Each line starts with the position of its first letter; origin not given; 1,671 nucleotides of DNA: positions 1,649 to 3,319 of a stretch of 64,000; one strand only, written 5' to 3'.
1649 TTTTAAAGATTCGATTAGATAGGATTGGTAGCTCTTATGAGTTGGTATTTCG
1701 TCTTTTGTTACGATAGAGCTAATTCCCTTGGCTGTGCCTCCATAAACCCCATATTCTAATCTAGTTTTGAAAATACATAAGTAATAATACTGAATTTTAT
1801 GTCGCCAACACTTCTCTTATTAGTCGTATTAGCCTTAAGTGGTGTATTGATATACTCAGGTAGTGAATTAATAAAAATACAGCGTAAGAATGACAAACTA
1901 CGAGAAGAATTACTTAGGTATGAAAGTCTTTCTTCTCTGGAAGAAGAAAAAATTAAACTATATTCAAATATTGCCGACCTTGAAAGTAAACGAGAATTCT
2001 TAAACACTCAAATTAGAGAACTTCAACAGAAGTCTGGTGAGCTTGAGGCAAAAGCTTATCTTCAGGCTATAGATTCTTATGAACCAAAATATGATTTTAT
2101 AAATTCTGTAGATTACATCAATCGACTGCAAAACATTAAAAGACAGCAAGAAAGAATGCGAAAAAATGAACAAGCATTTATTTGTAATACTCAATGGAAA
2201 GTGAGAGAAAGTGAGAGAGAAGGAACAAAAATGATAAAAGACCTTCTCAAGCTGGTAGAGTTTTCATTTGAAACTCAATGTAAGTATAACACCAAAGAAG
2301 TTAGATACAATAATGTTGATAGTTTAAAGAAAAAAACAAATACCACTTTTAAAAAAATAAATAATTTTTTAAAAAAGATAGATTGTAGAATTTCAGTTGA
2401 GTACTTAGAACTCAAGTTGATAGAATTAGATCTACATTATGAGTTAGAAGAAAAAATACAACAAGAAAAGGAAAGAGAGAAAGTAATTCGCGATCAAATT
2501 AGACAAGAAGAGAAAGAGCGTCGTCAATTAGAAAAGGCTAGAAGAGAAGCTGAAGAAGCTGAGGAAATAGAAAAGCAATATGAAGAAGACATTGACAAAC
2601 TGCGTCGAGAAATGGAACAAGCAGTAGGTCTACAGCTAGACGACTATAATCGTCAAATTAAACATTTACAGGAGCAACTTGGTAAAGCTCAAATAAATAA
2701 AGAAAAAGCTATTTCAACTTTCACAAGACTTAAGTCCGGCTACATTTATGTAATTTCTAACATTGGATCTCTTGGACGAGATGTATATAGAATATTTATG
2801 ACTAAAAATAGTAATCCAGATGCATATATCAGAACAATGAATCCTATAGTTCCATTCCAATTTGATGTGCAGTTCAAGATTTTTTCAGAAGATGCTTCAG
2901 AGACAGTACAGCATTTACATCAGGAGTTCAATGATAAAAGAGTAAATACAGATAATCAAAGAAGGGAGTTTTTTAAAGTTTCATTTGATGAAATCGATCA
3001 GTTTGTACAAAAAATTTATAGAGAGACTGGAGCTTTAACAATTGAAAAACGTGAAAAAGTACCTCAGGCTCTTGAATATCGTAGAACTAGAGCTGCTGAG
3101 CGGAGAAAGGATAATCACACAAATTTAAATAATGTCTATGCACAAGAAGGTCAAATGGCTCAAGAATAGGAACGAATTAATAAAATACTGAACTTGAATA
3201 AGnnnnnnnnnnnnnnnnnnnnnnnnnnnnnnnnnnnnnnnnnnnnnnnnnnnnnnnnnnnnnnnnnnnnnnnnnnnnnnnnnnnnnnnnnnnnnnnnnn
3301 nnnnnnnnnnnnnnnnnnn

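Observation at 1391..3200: AT-rich insert encoding a DUF4041/T5orf172 protein next to a remnant of a toxin-antitoxin antidote gene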

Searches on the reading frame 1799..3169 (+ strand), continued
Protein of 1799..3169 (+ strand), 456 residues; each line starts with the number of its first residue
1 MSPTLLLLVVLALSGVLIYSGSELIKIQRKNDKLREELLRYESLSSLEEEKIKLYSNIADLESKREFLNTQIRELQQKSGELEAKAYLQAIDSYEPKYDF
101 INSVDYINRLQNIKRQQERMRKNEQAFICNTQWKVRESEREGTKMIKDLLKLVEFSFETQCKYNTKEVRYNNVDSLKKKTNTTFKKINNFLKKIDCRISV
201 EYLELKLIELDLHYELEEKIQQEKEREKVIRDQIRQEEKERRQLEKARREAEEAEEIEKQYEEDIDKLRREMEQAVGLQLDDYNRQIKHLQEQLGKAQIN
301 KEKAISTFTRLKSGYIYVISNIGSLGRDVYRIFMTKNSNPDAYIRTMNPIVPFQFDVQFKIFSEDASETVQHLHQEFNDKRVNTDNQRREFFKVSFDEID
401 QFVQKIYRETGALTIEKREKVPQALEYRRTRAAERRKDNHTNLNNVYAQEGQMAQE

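Call 89: find_related_loci(query=A3, collection=viral_contigs, flank=6000)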
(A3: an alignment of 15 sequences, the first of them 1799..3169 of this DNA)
Query A3 (456 aa) in viral_contigs; peptide patterns used: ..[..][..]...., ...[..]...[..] (x = any residue, [..] = any of these).
71 stretches matched a pattern; 5 encode a relative of the query (tblastn E <= 1e-3); 5 distinct loci.
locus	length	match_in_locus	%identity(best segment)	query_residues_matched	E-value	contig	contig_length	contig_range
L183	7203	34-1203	31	20-410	2e-51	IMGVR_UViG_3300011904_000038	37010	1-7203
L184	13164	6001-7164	32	18-412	1e-48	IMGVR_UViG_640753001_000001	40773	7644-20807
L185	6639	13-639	42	199-412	7e-41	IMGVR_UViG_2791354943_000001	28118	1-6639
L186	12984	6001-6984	35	94-432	2e-40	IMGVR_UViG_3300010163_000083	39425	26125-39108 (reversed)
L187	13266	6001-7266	31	6-430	4e-39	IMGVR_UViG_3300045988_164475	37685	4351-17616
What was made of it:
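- On Self-mobile element (IS, integrative island, prophage): The clade is not found on viral contigs (call 89).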

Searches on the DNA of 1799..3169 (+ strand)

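Call 62: search_dna_similar(query=L180:2536-4095:+, collection=ecoli_genomes, mode=distant, max_rows=10)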
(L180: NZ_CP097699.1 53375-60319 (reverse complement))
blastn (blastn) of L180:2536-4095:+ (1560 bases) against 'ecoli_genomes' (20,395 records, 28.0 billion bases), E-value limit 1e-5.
Records with a match: 314; places in all: 316; records where one place covers at least 80% of the query: 1.
Genomes with a match: 314 of 5426; with a place that covers at least 80% of the query: 1. Places per genome that has any: lowest 1, median 1, highest 2. On chromosomes: 315 places; on plasmids: 1.
Best place of each record, by identity: >=99% 1; 60-80% 313.
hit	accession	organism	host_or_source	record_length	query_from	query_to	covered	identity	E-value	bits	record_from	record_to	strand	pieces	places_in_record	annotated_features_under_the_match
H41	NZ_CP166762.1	Escherichia coli strain CRE389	Homo sapiens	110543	1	1560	100%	99.4%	0e+0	2773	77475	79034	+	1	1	DUF4041 domain-containing protein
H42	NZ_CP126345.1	Escherichia coli strain DX6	water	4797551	1096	1409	20%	70.5%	7e-31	146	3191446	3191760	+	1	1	DUF4041 domain-containing protein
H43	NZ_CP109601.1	Escherichia coli strain TL-14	Bovine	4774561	1096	1409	20%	70.5%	7e-31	146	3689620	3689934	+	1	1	DUF4041 domain-containing protein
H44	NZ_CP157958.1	Escherichia coli strain 800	calf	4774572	1096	1409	20%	70.5%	7e-31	146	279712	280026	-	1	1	DUF4041 domain-containing protein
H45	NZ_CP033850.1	Escherichia coli strain FDAARGOS_497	Homo sapiens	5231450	1117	1405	19%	69.5%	6e-25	125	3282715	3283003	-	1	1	DUF4041 domain-containing protein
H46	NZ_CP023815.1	Escherichia coli strain IMT16316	wild bird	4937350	1117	1405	19%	69.5%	6e-25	125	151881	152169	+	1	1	DUF4041 domain-containing protein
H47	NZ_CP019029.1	Escherichia coli strain Ecol_881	Homo sapiens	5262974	1117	1405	19%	69.5%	6e-25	125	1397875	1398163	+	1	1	DUF4041 domain-containing protein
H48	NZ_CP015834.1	Escherichia coli strain MS6198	Homo sapiens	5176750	1117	1405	19%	69.5%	6e-25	125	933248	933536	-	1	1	DUF4041 domain-containing protein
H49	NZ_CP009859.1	Escherichia coli strain ECONIH1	rectal swab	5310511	1117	1405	19%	69.5%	6e-25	125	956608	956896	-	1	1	DUF4041 domain-containing protein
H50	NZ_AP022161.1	Escherichia coli strain WP5-S18-ESBL-08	-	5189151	1117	1405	19%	69.5%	6e-25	125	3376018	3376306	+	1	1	DUF4041 domain-containing protein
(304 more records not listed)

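Call 63: get_annotated_region(hit=H45, flank=2500)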
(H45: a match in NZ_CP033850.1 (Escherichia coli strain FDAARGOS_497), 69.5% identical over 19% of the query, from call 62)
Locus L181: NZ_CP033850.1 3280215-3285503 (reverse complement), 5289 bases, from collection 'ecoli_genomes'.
description: Escherichia coli strain FDAARGOS_497 chromosome, complete genome
organism: Escherichia coli strain FDAARGOS_497 (NCBI taxid 562)
replicon: chromosome; assembly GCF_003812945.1
host: Homo sapiens; source: UCC isolate; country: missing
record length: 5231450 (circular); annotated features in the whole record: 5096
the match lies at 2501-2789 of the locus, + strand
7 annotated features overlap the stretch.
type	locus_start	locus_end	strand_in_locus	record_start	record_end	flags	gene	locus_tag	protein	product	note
CDS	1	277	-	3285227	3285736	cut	-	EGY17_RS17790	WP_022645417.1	phage regulatory CII family protein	-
CDS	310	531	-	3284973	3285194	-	-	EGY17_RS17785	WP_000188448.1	hypothetical protein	-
CDS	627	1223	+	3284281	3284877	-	-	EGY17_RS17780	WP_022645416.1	phage repressor protein CI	-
CDS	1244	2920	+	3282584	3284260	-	-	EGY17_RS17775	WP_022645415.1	DUF4041 domain-containing protein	-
CDS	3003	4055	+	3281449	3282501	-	-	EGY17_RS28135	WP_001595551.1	phage integrase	-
CDS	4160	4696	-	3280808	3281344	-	rcdA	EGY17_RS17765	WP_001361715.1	DNA-binding transcriptional regulator RcdA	-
CDS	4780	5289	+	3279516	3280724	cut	ybjJ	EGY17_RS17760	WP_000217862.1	MFS transporter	-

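Call 64: get_annotated_region(hit=H42, flank=2500)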
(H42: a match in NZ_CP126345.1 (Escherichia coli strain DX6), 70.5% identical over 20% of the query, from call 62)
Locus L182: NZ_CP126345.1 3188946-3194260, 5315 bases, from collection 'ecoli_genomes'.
description: Escherichia coli strain DX6 chromosome, complete genome
organism: Escherichia coli strain DX6 (NCBI taxid 562)
replicon: chromosome; assembly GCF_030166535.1
host: -; source: water; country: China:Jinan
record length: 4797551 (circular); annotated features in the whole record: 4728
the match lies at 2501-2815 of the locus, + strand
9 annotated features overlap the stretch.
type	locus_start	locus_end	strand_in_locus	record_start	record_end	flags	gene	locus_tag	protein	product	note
CDS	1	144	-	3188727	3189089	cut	rusA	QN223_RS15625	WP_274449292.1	crossover junction endodeoxyribonuclease RusA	-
CDS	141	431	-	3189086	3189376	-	ybcO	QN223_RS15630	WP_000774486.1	DUF1364 domain-containing protein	-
CDS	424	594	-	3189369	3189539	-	ninE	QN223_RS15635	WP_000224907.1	NinE family protein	-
CDS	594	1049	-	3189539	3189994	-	ybcN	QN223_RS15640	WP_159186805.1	DNA base-flipping protein YbcN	-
CDS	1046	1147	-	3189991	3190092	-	-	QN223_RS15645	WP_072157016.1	hypothetical protein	-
CDS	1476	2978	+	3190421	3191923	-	-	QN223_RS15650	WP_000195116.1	DUF4041 domain-containing protein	-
CDS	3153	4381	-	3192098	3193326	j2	-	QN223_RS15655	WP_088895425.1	IS3-like element IS2 family transposase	programmed frameshift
CDS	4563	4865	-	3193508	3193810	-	-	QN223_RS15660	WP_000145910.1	protein ren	-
CDS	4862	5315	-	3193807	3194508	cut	-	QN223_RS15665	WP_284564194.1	replication protein P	-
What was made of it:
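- Closest known: SNIPE / PD-lambda-1. Different: It was not found on viral contigs, whereas E. coli copies sit in P2-like and lambdoid prophages (calls 63, 64, 89).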

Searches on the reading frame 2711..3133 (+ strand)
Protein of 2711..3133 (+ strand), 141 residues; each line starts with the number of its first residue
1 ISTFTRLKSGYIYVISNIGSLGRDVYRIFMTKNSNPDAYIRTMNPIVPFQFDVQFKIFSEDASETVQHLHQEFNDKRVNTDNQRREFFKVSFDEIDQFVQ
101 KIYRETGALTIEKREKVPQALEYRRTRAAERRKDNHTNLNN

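Call 84: predict_structure(alignment_id=A4)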
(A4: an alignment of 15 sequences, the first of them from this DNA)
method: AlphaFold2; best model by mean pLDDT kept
length: 141 residues; sequences in the alignment: 15
mean_pLDDT: 75.3   pTM: 0.68
mean pLDDT of the five models: 75.3, 74.7, 74.3, 72.1, 72.1
residues with pLDDT >= 90: 24; 70-90: 66; 50-70: 40; < 50: 11
segments of 3 or more residues with pLDDT < 50: 1-5, 138-141
pLDDT, mean of each block of 10 residues (from residue 1): 58 76 74 82 64 87 89 84 73 90 87 77 61 54 40
secondary structure, 60 per line:
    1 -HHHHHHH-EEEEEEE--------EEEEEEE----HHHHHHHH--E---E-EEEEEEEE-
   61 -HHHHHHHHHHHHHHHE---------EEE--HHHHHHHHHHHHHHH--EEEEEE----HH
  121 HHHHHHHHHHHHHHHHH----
elements in order: H2-8 E10-16 E25-31 H36-43 E52-59 H62-76 E87-89 H92-106 E109-114 H119-137
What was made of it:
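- On SNIPE / PD-lambda-1: The AF2 C-terminal model has pLDDT 75 and pTM 0.68 (call 84).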
